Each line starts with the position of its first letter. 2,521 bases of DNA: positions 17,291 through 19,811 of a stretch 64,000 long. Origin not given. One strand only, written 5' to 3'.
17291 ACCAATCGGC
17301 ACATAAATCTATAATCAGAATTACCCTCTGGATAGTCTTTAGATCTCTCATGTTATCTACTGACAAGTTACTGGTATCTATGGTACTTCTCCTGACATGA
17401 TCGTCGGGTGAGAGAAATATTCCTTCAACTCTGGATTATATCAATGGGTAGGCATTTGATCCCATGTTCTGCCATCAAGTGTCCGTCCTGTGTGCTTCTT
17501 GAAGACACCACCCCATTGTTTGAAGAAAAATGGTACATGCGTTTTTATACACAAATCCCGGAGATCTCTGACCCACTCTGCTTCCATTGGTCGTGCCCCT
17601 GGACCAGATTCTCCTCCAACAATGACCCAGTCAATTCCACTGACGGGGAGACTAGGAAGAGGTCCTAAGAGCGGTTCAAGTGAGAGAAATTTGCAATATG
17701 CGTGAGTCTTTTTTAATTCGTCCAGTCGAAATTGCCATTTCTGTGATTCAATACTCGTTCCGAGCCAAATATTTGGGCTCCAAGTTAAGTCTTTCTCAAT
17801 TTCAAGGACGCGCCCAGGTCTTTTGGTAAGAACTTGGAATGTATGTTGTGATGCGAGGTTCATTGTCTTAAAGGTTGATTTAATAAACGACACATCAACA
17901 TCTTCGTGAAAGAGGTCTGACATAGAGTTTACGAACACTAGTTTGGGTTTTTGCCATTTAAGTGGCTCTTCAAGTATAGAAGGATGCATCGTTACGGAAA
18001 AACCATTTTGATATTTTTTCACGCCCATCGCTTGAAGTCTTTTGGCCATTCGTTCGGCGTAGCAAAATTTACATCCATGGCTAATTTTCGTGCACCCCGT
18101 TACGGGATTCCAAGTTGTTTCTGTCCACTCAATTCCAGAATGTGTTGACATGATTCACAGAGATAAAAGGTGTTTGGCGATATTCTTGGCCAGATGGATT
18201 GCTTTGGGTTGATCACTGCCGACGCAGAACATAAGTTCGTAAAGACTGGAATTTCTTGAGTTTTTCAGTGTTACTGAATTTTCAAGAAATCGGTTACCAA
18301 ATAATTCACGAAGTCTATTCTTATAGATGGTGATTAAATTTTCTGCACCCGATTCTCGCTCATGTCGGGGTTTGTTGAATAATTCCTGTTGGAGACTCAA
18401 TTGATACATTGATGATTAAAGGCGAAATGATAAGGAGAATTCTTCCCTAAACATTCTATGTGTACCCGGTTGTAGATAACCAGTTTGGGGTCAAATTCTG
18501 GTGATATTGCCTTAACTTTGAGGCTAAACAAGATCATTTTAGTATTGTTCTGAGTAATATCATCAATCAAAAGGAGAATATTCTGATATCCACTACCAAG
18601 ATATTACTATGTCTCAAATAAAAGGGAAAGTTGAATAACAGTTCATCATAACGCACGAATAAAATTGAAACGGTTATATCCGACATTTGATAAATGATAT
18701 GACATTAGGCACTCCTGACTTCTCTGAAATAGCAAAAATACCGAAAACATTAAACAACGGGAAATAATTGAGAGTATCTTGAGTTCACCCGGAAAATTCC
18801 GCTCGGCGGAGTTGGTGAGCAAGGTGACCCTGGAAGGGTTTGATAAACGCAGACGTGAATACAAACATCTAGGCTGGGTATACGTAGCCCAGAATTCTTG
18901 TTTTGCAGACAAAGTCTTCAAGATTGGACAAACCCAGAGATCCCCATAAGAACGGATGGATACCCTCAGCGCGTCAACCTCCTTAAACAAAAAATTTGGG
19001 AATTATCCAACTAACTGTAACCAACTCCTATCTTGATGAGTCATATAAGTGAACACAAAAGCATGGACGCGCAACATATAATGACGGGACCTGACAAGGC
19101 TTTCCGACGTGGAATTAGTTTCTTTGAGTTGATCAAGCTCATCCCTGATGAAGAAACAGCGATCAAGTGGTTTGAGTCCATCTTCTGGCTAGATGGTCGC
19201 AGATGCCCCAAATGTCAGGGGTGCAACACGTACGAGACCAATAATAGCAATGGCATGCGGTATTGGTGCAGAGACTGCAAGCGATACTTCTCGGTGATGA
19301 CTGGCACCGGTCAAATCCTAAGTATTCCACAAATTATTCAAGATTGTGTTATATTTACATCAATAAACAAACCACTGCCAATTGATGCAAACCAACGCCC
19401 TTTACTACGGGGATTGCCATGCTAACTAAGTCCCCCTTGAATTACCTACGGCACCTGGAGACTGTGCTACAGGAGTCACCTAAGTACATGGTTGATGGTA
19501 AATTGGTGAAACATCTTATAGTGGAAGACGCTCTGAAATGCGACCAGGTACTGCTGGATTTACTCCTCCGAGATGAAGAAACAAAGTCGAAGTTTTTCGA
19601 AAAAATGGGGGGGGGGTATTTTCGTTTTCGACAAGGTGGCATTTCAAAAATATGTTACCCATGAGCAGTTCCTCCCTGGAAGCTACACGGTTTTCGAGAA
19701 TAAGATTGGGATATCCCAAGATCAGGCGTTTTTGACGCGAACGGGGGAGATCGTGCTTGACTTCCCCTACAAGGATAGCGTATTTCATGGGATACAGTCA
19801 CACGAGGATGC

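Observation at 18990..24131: Complete Type III R-M system carried inside an IS1595-like TIR/TSD-bounded cassette that split a T5orf172 gene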

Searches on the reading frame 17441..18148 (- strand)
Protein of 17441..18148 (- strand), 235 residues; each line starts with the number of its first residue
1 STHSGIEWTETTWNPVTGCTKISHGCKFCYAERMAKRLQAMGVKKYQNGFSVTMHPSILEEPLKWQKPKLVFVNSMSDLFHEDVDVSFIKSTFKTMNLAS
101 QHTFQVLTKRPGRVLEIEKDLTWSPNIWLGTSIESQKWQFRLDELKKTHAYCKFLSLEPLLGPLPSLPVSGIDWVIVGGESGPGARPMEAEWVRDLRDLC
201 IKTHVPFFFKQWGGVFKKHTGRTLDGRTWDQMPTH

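Call 7: search_protein_families(library=pfam, proteins=[window:17441-18148:-], max_evalue=0.01)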
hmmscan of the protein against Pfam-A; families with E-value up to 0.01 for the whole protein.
window:17441-18148:- (235 aa): 2 families
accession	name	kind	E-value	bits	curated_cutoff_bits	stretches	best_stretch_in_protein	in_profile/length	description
PF07505.17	DUF5131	-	1.9e-98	329.3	28.9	1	4-233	2-243/243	Protein of unknown function (DUF5131)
PF17338.8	GP88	-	0.0026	18.1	24.4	1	18-136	44-163/230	Gene product 88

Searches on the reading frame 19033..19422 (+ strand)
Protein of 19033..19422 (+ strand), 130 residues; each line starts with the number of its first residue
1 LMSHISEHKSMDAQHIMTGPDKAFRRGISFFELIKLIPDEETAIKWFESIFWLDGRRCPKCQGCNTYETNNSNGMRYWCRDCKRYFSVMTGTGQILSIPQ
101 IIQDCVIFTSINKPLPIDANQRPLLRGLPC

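Call 7: search_protein_families(library=pfam, proteins=[window:19033-19422:+], max_evalue=0.01)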
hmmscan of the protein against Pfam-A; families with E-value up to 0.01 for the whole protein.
window:19033-19422:+ (130 aa): 2 families
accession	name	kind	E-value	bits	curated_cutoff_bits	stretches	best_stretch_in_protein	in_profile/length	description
PF12760.12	Zn_ribbon_IS1595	-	3.2e-06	27.4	25.4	1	38-84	1-45/46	Transposase zinc-ribbon domain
PF02701.20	Zn_ribbon_Dof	-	0.00022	21.7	26.6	1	56-99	4-48/59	Dof domain, zinc finger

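Call 10: find_homologous_proteins(query=window:19033-19422:+, max_evalue=0.001)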
Query window:19033-19422:+ (130 aa): 1 proteins with E <= 0.001 among 1 candidates.
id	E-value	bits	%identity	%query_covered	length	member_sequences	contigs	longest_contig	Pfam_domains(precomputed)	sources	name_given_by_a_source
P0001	1.1e-75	270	100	88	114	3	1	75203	PF12760.13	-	-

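Call 21: search_protein_representatives(protein=window:19033-19422:+)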
Query: 130 residues. Proteins with E-value up to 0.001 (for the whole library): 1284; up to 1e-10: 229; up to 1e-30: 2. The best 150 are listed.
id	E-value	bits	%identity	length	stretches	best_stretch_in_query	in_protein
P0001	3.6e-76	269.8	100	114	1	17-130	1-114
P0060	4.0e-31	123.9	68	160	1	17-93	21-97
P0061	9.7e-27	109.7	53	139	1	6-93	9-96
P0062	9.9e-24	99.9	54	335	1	19-100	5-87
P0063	4.4e-23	97.9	69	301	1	32-93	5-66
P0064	1.8e-20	89.4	55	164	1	19-94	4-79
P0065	4.1e-20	88.2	54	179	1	17-92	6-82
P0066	8.8e-20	87.2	49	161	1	19-95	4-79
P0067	1.7e-19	86.2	51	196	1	17-93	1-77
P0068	2.0e-19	86.0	47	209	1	17-90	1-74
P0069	2.5e-19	85.7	51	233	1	19-94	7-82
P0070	1.5e-18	83.2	48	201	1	19-93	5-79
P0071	1.5e-18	83.2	53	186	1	19-93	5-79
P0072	1.7e-18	83.0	46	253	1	15-94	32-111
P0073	1.9e-18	82.8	50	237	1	19-95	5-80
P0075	3.8e-18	81.8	49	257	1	19-94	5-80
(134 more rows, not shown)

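Call 22: search_protein_families(library=pfam, proteins=[P0060, P0061, P0062, P0063, P0064, P0065, P0067, P0069, P0072, P0075], max_evalue=0.001)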
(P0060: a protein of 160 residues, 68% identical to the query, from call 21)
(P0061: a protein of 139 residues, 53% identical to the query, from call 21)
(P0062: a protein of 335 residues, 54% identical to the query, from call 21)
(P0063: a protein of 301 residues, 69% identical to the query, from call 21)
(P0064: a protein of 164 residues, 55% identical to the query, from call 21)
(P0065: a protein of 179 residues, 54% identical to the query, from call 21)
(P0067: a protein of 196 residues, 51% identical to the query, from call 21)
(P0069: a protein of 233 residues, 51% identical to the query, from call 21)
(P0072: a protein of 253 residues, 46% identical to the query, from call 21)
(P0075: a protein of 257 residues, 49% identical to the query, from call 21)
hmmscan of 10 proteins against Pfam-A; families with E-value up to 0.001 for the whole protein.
P0060 (160 aa): 3 families
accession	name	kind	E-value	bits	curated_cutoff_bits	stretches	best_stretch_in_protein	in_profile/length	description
PF12760.12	Zn_ribbon_IS1595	-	5.2e-09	36.4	25.4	1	42-88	1-45/46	Transposase zinc-ribbon domain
PF02701.20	Zn_ribbon_Dof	-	0.00087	19.8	26.6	0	60-91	4-39/59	Dof domain, zinc finger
PF09723.15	Zn_ribbon_8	-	0.00096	19.6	34.4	0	81-92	6-17/41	Zinc ribbon domain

P0061 (139 aa): 1 family
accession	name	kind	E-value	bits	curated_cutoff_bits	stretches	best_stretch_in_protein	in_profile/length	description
PF12760.12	Zn_ribbon_IS1595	-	8e-09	35.8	25.4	1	41-87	1-45/46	Transposase zinc-ribbon domain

P0062 (335 aa): 3 families
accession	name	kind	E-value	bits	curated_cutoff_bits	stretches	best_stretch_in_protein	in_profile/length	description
PF12762.13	DDE_Tnp_IS1595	-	7.2e-25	88.2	27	1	140-283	3-149/153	ISXO2-like transposase domain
PF12760.12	Zn_ribbon_IS1595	-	8.7e-06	26.1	25.4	1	24-71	1-46/46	Transposase zinc-ribbon domain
PF13384.12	HTH_23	-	0.0005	20.2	24.6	0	100-130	16-45/50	Homeodomain-like domain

P0063 (301 aa): 2 families
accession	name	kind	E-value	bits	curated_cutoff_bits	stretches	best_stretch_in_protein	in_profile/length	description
PF12760.12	Zn_ribbon_IS1595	-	1.3e-08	35.1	25.4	1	11-57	1-45/46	Transposase zinc-ribbon domain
PF12762.13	DDE_Tnp_IS1595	-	0.00027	21.4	27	1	237-269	119-151/153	ISXO2-like transposase domain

P0064 (164 aa): 1 family
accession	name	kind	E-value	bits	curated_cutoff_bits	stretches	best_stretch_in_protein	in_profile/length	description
PF12760.12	Zn_ribbon_IS1595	-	0.00025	21.4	25.4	1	23-68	1-44/46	Transposase zinc-ribbon domain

P0065 (179 aa): 2 families
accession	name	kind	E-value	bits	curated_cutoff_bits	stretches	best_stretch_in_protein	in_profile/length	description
PF12760.12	Zn_ribbon_IS1595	-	6.6e-09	36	25.4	1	27-74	1-45/46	Transposase zinc-ribbon domain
PF12762.13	DDE_Tnp_IS1595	-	5e-05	23.8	27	1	145-174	3-32/153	ISXO2-like transposase domain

P0067 (196 aa): 1 family
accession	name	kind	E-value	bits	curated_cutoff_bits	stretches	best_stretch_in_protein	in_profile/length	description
PF12760.12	Zn_ribbon_IS1595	-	2.3e-10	40.7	25.4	1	22-68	1-45/46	Transposase zinc-ribbon domain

P0069 (233 aa): 1 family
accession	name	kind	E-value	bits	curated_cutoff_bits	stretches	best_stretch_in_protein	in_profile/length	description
PF12760.12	Zn_ribbon_IS1595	-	0.00011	22.5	25.4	1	26-71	1-44/46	Transposase zinc-ribbon domain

P0072 (253 aa): 1 family
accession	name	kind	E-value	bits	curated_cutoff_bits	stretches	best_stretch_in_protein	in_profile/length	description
PF12760.12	Zn_ribbon_IS1595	-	2.1e-07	31.2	25.4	1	55-99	1-43/46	Transposase zinc-ribbon domain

P0075 (257 aa): 1 family
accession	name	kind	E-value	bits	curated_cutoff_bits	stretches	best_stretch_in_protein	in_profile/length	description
PF12760.12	Zn_ribbon_IS1595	-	1.3e-07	31.9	25.4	1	24-69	1-44/46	Transposase zinc-ribbon domain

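Call 62: search_dna_similar(query=P0062, collection=plasmids, mode=protein, max_rows=25, max_evalue=1e-10)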
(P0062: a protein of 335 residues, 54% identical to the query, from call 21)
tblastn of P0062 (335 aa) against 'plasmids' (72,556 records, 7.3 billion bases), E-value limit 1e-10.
Records with a match: 267; places in all: 373; records where one place covers at least 80% of the query: 156.
Best place of each record, by identity: <60% 267.
By first word of the organism name: Sinorhizobium 34; Pseudosulfitobacter 30; Xanthomonas 18; Ralstonia 15; Rhizobium 11; Mesorhizobium 10; Haloarcula 8; Acidiphilium 8; Bacteroides 7; Natrinema 6; and 70 more.
By predicted mobility (MOB-suite, as given by PLSDB): non-mobilizable 148; conjugative 80; mobilizable 39.
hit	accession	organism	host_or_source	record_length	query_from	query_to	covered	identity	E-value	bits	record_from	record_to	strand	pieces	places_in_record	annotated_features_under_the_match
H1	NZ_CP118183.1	Entomospira culicis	Culex pipiens,cell culture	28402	15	318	91%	35.1%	5e-52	191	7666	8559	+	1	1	IS1595 family transposase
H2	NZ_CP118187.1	Entomospira culicis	Culex pipiens,cell culture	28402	15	318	91%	35.1%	5e-52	191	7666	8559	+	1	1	IS1595 family transposase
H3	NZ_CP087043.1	Pseudosulfitobacter pseudonitzschiae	Mediolabrus comicus,The surface ...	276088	20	312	87%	35.2%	7e-43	165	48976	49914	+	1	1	IS1595 family transposase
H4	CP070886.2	Pseudosulfitobacter pseudonitzschiae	Skeletonema costatum,The surface ...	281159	20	312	87%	35.2%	7e-43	165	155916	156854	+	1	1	IS1595 family transposase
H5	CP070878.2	Pseudosulfitobacter pseudonitzschiae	Skeletonema costatum,The surface ...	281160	20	312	87%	35.2%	7e-43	165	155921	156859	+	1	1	IS1595 family transposase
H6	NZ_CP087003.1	Pseudosulfitobacter pseudonitzschiae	Skeletonema costatum,The surface ...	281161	20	312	87%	35.2%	7e-43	165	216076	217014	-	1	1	IS1595 family transposase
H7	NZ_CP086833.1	Pseudosulfitobacter pseudonitzschiae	Trieres chinensis,The surface seawater ...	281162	20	312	87%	35.2%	7e-43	165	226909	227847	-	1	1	IS1595 family transposase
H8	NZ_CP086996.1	Pseudosulfitobacter pseudonitzschiae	Skeletonema costatum,The surface ...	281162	20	312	87%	35.2%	7e-43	165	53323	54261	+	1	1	IS1595 family transposase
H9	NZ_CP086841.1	Pseudosulfitobacter pseudonitzschiae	Trieres chinensis,The surface seawater ...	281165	20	312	87%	35.2%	7e-43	165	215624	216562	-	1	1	IS1595 family transposase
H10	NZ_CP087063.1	Pseudosulfitobacter pseudonitzschiae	Mediolabrus comicus,The surface ...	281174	20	312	87%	35.2%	7e-43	165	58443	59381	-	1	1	IS1595 family transposase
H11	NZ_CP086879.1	Pseudosulfitobacter pseudonitzschiae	Skeletonema costatum,The surface ...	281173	20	312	87%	35.2%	7e-43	165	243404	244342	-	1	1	IS1595 family transposase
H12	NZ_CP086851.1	Pseudosulfitobacter pseudonitzschiae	Skeletonema costatum,The surface ...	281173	20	312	87%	35.2%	7e-43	165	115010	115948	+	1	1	IS1595 family transposase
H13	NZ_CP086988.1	Pseudosulfitobacter pseudonitzschiae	Skeletonema costatum,The surface ...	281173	20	312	87%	35.2%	7e-43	165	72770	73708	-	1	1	IS1595 family transposase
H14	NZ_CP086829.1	Pseudosulfitobacter pseudonitzschiae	Trieres chinensis,The surface seawater ...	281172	20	312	87%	35.2%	7e-43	165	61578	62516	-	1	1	IS1595 family transposase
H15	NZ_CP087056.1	Pseudosulfitobacter pseudonitzschiae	Mediolabrus comicus,The surface ...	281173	20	312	87%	35.2%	7e-43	165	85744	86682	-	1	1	IS1595 family transposase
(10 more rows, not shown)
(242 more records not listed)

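Call 63: get_annotated_region(hit=H1, flank=600)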
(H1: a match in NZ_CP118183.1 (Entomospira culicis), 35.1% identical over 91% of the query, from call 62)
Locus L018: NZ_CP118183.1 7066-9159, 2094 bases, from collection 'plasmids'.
description: Entomospira culicis strain BR151 plasmid p28, complete sequence
organism: Entomospira culicis (NCBI taxid 2719989)
taxonomy: Bacteria; Spirochaetota; Spirochaetia; Spirochaetales; Spirochaetaceae; Entomospira; Entomospira culicis
host: -; source: Culex pipiens,cell culture; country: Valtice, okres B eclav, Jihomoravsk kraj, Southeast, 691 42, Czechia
typing (MOB-suite, as given by PLSDB): non-mobilizable
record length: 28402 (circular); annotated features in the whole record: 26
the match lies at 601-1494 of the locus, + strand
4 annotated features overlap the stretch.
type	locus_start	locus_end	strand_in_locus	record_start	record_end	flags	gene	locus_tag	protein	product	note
CDS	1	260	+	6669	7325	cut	-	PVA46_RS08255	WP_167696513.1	hypothetical protein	-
CDS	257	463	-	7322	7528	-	-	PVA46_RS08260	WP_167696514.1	hypothetical protein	-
CDS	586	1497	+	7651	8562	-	-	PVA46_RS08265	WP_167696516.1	IS1595 family transposase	-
CDS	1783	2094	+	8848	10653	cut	-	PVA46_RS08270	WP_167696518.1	AAA family ATPase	-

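Call 64: get_annotated_region(hit=H3, flank=600)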
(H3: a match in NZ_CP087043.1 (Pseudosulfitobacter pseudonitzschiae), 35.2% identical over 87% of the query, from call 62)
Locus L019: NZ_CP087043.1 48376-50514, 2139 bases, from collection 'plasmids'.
description: Pseudosulfitobacter pseudonitzschiae strain MC52-18 plasmid P1, complete sequence
organism: Pseudosulfitobacter pseudonitzschiae (NCBI taxid 1402135)
taxonomy: Bacteria; Pseudomonadota; Alphaproteobacteria; Rhodobacterales; Roseobacteraceae; Pseudosulfitobacter; Pseudosulfitobacter pseudonitzschiae
host: -; source: Mediolabrus comicus,The surface seawater at the Pearl River Estuary; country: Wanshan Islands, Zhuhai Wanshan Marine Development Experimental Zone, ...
typing (MOB-suite, as given by PLSDB): non-mobilizable; replicon rep_cluster_558
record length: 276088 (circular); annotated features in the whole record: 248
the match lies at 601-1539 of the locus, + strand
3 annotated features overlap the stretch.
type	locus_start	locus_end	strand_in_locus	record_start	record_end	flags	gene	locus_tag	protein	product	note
CDS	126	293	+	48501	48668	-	-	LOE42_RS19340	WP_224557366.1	hypothetical protein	-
CDS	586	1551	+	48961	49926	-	-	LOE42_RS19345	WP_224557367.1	IS1595 family transposase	-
CDS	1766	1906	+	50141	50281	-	-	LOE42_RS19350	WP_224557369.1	hypothetical protein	-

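Call 73: search_protein_families(library=ncbifam, proteins=[window:19033-19422:+, P0062], max_evalue=0.001)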
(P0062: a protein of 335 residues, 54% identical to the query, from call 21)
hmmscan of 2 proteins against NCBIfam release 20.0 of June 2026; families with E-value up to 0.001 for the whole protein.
window:19033-19422:+ (130 aa): 0 families

P0062 (335 aa): 2 families
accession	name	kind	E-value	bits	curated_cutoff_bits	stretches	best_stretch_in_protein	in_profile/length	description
NF033547.1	transpos_IS1595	equivalog_domain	1.8e-38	132.6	75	1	83-289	2-215/215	IS1595 family transposase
NF033558.1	transpos_IS1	equivalog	0.00072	19.5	100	0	44-129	1-81/199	IS1 family transposase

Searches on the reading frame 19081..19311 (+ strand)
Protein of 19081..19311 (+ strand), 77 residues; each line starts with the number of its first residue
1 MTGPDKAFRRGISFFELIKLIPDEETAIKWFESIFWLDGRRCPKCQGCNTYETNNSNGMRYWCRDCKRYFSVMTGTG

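Call 43: find_related_loci(query=A2, collection=metagenome_contigs, flank=6000)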
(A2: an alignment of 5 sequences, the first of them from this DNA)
Query A2 (77 aa) in metagenome_contigs; peptide patterns used: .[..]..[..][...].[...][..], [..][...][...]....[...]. (x = any residue, [..] = any of these).
95 stretches matched a pattern; 2 encode a relative of the query (tblastn E <= 1e-3); 2 distinct loci.
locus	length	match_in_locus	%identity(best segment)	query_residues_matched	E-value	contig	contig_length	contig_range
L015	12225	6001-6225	57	3-76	8e-27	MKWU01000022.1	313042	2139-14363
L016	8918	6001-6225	57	3-76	8e-27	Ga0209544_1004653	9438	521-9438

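Call 46: find_related_loci(query=A2, collection=viral_contigs, flank=6000)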
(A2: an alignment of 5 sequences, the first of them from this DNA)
Query A2 (77 aa) in viral_contigs; peptide patterns used: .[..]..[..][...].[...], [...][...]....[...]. (x = any residue, [..] = any of these).
45 stretches matched a pattern, but none encodes a relative of the query by tblastn (E <= 1e-3).

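Call 54: search_protein_families(library=pfam, proteins=[L015:5977-6900:+], max_evalue=0.01)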
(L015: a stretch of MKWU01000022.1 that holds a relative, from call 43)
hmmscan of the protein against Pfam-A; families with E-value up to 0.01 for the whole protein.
L015:5977-6900:+ (308 aa): 2 families
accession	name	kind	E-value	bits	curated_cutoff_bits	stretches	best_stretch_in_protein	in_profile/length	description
PF12762.13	DDE_Tnp_IS1595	-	2.2e-30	106.1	27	1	145-278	3-153/153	ISXO2-like transposase domain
PF12760.12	Zn_ribbon_IS1595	-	1.9e-05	25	25.4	1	28-74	1-44/46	Transposase zinc-ribbon domain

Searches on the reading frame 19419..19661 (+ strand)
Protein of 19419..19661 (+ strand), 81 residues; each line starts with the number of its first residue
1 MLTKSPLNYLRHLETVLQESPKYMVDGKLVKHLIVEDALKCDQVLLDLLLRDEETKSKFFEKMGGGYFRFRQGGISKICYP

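Call 7: search_protein_families(library=pfam, proteins=[window:19419-19661:+], max_evalue=0.01)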
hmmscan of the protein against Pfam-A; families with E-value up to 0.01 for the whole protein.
window:19419-19661:+ (81 aa): 1 family
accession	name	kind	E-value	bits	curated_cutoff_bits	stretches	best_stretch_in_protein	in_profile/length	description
PF12564.13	TypeIII_RM_meth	-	0.0028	18.4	25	1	42-66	1-24/56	Type III restriction/modification enzyme methylation subunit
